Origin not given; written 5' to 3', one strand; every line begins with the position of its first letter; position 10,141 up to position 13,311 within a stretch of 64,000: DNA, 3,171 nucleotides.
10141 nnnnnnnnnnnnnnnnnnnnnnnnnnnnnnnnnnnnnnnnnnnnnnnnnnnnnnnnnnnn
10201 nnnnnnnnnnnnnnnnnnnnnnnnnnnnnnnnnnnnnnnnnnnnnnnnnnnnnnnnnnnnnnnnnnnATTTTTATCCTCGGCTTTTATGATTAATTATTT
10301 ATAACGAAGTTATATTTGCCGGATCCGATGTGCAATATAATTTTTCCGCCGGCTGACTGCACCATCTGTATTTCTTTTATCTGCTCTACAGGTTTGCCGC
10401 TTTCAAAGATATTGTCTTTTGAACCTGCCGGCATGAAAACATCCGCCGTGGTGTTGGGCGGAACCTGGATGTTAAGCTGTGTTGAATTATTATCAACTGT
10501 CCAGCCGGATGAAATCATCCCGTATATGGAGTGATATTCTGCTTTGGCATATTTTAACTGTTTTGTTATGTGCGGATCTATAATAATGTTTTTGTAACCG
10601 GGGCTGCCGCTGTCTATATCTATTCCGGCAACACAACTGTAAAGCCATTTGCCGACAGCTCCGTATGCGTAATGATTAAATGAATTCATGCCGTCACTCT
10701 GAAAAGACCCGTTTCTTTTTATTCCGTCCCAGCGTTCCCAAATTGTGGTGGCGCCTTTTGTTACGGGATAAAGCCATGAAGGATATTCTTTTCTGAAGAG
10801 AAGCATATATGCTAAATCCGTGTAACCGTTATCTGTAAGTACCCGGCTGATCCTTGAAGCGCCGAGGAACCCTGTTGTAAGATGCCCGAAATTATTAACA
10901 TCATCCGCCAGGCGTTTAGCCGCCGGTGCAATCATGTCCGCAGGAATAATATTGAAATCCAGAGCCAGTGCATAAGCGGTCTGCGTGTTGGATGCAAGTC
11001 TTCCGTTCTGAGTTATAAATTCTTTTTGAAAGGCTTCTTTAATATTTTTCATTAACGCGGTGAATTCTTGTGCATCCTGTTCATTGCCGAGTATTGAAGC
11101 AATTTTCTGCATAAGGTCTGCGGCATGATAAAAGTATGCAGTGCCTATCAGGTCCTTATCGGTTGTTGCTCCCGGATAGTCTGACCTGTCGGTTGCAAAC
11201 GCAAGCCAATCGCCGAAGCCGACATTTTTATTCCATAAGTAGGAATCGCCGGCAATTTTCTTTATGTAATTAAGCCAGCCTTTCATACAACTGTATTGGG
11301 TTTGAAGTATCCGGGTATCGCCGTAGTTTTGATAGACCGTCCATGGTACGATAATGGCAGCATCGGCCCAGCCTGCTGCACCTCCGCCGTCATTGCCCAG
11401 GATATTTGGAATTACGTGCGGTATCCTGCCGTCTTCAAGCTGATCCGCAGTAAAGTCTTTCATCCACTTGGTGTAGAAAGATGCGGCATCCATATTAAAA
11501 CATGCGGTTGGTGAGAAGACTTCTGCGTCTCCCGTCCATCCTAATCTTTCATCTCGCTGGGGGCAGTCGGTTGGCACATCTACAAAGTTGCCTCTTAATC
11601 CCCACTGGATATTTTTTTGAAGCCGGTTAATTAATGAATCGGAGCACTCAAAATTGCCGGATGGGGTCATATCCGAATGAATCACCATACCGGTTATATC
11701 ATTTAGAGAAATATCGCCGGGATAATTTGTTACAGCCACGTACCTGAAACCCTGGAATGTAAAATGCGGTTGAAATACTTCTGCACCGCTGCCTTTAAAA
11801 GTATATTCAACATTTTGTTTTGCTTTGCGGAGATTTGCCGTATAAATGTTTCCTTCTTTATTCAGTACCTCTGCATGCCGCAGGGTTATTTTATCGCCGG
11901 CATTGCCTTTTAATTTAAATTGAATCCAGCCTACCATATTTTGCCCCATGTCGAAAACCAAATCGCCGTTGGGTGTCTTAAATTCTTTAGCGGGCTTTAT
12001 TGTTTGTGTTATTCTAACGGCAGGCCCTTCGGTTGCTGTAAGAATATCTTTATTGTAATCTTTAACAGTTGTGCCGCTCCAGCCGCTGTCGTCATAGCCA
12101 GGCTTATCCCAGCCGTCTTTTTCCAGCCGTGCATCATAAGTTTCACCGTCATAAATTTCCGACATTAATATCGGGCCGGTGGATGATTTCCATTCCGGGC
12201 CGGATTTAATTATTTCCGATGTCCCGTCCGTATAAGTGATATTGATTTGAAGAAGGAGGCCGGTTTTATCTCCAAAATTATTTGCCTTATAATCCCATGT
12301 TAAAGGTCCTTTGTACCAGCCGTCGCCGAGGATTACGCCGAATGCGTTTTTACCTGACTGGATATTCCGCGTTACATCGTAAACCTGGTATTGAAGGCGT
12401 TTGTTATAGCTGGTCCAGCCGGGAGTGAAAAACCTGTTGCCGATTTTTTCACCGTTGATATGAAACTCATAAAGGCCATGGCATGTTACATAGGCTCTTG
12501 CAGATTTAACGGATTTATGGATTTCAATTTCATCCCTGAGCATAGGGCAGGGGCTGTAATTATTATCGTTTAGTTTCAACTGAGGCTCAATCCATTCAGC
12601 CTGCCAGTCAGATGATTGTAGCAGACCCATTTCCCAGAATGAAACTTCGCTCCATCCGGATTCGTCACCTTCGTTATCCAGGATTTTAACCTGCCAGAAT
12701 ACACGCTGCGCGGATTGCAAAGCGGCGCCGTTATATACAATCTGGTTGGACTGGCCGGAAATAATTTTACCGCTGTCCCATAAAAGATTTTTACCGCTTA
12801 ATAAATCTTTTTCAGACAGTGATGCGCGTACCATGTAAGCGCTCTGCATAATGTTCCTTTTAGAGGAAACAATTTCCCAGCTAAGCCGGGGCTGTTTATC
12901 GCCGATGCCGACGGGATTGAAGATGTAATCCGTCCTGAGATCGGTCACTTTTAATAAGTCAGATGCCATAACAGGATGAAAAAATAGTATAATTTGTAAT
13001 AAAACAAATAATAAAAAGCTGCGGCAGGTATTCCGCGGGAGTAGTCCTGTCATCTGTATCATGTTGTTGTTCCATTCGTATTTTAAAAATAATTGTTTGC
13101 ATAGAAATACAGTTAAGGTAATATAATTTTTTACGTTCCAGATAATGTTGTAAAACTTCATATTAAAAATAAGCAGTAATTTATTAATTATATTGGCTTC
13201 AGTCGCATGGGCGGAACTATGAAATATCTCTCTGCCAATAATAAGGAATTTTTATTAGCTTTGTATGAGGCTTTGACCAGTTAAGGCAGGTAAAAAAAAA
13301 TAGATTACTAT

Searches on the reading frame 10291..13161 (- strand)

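Call 46: search_protein_families(library=pfam, proteins=[window:10291-13161:-])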
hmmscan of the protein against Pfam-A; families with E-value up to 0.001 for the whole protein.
window:10291-13161:- (956 aa): 5 families
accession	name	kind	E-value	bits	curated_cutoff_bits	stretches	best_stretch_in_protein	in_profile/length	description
PF17389.8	Bac_rhamnosid6H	-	4.5e-125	417.9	24.5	1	502-844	4-339/339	Bacterial alpha-L-rhamnosidase 6 hairpin glycosidase domain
PF08531.16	Bac_rhamnosid_N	-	2.6e-62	210.1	25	1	216-386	1-172/172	Alpha-L-rhamnosidase N-terminal domain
PF05592.18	Bac_rhamnosid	-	1.2e-34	118.7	22.2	1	395-495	2-102/102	Bacterial alpha-L-rhamnosidase concanavalin-like domain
PF25788.1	Ig_Rha78A_N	-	5.1e-33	113.9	27.4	1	72-182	1-105/105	Rha78A-like, N-terminal immunoglobulin domain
PF17390.7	Bac_rhamnosid_C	-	3.7e-19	68.8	22.1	1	849-920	2-73/78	Bacterial alpha-L-rhamnosidase C-terminal domain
